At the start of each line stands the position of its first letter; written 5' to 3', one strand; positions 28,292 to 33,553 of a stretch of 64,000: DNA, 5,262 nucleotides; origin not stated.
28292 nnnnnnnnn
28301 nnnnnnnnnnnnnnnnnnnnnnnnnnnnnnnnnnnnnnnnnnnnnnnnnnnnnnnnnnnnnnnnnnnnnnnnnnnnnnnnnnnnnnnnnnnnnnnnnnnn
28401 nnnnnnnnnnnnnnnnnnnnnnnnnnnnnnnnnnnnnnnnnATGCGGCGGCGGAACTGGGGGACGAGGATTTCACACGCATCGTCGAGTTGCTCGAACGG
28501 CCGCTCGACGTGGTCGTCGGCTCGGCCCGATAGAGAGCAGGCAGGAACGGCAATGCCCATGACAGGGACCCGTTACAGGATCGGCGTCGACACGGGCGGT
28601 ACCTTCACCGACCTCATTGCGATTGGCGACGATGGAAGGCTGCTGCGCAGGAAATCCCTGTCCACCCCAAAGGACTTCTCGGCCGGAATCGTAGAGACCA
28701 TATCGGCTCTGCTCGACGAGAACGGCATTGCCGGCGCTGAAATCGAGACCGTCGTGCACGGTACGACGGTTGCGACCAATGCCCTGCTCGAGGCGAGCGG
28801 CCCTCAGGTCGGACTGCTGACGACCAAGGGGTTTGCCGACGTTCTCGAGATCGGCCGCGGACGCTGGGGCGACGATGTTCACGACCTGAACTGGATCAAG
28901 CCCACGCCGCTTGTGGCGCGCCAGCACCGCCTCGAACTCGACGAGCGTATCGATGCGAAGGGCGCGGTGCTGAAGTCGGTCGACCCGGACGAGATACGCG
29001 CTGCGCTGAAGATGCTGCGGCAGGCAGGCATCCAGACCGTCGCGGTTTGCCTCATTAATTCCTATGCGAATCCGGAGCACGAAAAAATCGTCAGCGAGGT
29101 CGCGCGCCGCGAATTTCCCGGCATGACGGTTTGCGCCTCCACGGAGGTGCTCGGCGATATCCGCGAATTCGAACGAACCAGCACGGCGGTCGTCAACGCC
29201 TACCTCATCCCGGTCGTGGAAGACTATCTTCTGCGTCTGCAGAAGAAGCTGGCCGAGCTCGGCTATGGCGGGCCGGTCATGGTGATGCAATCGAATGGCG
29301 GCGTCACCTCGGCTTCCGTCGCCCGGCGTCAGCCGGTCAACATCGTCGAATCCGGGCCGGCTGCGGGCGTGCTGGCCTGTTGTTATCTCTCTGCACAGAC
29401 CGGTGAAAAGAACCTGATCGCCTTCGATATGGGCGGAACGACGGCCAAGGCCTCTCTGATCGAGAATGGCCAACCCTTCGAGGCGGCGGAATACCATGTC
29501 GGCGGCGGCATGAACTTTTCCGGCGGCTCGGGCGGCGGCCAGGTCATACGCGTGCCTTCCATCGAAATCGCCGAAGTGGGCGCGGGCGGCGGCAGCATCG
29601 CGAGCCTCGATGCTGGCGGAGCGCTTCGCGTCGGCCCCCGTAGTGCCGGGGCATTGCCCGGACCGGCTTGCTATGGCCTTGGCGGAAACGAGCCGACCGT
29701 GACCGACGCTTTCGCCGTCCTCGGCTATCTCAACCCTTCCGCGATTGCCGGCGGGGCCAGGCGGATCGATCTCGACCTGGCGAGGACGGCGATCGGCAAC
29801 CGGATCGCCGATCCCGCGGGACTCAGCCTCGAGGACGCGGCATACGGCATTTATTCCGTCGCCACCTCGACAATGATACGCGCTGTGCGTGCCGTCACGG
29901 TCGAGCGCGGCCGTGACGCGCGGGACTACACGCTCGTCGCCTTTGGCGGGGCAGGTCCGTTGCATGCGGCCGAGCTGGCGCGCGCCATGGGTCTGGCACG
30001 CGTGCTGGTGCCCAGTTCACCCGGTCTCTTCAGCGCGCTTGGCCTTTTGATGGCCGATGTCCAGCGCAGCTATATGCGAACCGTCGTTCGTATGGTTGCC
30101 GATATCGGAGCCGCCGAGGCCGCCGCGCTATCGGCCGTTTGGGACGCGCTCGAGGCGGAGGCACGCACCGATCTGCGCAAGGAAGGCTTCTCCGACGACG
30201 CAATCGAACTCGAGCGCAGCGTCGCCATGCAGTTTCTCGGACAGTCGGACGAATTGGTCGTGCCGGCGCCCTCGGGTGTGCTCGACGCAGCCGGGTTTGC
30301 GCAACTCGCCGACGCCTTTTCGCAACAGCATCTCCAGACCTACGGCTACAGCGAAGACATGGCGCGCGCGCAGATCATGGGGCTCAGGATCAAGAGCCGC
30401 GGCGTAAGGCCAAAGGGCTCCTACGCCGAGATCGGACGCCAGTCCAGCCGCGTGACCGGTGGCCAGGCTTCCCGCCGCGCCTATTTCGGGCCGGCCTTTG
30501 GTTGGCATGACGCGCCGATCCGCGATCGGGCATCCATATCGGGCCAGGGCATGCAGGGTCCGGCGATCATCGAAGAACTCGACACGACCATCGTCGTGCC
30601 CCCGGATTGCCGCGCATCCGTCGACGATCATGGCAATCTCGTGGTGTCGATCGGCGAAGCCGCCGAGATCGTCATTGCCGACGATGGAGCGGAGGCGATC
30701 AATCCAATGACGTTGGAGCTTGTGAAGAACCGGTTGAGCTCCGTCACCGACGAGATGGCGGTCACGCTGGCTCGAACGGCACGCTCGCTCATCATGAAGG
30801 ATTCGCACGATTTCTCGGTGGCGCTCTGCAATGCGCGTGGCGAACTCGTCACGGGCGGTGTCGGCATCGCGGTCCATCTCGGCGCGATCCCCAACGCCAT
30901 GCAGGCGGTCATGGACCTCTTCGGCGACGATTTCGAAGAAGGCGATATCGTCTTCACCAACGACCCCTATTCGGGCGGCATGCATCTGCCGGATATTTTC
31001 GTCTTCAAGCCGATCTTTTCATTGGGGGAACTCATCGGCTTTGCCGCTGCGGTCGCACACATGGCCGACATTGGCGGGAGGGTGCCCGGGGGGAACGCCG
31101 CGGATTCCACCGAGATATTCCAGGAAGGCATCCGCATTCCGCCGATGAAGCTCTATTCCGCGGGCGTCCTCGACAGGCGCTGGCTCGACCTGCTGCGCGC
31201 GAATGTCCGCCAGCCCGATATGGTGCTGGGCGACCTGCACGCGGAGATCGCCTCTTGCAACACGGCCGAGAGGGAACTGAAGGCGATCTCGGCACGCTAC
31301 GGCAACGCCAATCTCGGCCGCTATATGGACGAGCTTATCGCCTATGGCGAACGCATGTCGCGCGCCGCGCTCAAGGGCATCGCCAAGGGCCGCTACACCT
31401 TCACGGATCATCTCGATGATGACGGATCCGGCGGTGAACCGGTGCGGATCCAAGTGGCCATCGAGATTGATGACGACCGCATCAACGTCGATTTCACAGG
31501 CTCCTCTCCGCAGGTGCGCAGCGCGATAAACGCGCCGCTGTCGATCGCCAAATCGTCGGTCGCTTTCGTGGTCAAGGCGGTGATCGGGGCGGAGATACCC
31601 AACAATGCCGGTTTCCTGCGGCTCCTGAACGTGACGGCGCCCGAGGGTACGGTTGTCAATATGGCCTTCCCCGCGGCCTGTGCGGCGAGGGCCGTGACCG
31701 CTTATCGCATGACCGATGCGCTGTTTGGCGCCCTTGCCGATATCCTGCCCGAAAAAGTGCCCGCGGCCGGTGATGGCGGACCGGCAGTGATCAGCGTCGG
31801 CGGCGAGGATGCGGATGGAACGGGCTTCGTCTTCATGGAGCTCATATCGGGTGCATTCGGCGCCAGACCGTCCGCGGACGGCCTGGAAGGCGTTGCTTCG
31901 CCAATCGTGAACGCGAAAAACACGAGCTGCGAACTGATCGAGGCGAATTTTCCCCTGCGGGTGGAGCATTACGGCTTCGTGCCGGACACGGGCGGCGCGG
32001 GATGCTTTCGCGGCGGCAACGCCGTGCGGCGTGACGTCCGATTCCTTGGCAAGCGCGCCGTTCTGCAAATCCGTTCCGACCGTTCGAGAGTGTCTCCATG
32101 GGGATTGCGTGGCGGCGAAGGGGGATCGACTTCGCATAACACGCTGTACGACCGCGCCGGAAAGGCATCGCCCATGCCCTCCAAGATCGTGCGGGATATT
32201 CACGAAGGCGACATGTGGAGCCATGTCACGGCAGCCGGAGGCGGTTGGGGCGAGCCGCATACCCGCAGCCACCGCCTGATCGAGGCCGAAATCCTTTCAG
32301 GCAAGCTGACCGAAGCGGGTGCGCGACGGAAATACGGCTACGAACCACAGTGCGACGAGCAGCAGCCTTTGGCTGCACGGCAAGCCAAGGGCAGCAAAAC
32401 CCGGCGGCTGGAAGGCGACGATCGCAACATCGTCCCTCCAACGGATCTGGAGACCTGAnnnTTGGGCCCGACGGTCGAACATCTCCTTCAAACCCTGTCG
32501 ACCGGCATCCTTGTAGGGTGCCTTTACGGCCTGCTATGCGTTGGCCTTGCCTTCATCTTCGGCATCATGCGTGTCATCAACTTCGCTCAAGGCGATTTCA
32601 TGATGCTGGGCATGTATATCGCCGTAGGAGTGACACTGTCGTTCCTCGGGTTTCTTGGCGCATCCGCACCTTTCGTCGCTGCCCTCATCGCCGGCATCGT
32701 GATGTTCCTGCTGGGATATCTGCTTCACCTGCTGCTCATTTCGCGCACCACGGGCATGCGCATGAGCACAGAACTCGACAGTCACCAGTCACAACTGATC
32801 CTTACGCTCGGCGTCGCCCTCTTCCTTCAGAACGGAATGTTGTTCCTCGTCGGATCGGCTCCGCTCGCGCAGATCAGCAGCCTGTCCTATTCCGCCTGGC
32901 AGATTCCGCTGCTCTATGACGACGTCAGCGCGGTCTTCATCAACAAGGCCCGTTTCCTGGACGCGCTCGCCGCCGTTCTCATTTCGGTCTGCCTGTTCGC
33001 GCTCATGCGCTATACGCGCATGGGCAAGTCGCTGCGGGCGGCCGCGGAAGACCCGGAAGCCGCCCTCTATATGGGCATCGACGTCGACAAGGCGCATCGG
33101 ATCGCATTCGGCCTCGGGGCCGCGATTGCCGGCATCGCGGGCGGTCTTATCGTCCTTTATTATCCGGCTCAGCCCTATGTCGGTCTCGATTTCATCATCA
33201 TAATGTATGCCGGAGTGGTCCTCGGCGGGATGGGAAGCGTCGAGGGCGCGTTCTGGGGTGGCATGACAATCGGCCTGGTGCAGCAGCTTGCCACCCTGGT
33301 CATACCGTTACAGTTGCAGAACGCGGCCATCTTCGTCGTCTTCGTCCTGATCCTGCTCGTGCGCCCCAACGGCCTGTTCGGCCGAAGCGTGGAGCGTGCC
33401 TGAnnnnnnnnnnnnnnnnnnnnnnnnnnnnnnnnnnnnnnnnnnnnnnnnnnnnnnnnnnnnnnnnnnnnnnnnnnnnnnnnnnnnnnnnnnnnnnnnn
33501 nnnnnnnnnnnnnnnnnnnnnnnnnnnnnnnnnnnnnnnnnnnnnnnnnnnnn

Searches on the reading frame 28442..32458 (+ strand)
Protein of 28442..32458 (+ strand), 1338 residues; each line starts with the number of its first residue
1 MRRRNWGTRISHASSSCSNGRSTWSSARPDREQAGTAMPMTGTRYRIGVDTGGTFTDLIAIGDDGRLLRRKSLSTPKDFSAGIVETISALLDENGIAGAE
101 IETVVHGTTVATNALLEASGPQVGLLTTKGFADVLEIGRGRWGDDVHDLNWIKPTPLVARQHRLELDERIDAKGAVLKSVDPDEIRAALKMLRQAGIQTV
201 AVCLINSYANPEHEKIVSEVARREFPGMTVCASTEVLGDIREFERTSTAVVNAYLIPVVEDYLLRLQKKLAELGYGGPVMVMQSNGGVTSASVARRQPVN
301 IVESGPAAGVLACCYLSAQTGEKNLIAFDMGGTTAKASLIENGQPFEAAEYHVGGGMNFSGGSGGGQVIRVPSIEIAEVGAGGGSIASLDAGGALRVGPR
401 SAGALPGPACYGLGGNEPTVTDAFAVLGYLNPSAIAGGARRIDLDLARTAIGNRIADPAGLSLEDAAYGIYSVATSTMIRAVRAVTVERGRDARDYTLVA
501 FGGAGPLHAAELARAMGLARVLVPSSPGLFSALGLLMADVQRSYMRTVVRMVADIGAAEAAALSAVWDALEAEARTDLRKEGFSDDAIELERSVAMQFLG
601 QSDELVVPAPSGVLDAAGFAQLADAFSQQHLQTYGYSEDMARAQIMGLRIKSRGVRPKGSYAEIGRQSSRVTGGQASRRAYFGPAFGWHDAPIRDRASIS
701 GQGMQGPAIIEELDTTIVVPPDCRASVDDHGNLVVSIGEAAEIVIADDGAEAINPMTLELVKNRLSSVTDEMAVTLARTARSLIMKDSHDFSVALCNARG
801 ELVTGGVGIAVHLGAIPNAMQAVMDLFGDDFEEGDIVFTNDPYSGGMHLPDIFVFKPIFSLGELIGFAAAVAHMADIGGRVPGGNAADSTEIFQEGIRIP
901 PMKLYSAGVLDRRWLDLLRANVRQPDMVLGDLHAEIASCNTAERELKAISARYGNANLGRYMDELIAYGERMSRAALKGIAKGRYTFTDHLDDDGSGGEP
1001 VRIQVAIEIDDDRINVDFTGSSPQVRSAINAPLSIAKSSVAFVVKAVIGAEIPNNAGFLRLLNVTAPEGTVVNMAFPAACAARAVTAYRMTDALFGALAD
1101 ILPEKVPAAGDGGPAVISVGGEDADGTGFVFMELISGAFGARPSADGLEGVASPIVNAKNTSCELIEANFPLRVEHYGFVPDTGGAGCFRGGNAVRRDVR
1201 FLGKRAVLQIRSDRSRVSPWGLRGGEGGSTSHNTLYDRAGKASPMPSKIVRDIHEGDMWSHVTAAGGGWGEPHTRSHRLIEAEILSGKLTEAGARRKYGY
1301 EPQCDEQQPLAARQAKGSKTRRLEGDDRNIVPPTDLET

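Call 10: search_protein_families(library=pfam, proteins=[window:28442-32458:+])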
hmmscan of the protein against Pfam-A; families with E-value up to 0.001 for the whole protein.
window:28442-32458:+ (1338 aa): 4 families
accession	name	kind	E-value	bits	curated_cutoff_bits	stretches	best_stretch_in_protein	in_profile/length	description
PF02538.19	Hydantoinase_B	-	1.1e-172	575.6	26.8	1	754-1272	1-519/519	Hydantoinase B/oxoprolinase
PF01968.24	Hydantoinase_A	-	2.3e-94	316.3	22.9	1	245-542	1-289/291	Hydantoinase/oxoprolinase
PF05378.19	Hydant_A_N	-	2e-52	177.9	25.2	1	46-224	1-175/176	Hydantoinase/oxoprolinase N-terminal region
PF19278.4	Hydant_A_C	-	2.7e-16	60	21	1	558-730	9-185/193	Hydantoinase/oxoprolinase C-terminal domain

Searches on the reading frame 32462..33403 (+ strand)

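Call 10: search_protein_families(library=pfam, proteins=[window:32462-33403:+])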
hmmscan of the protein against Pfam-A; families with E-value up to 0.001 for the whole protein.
window:32462-33403:+ (313 aa): 1 family
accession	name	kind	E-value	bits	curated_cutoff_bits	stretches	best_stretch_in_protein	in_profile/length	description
PF02653.21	BPD_transp_2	-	8.1e-37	127.3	26.8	1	13-298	3-267/269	Branched-chain amino acid transport system / permease component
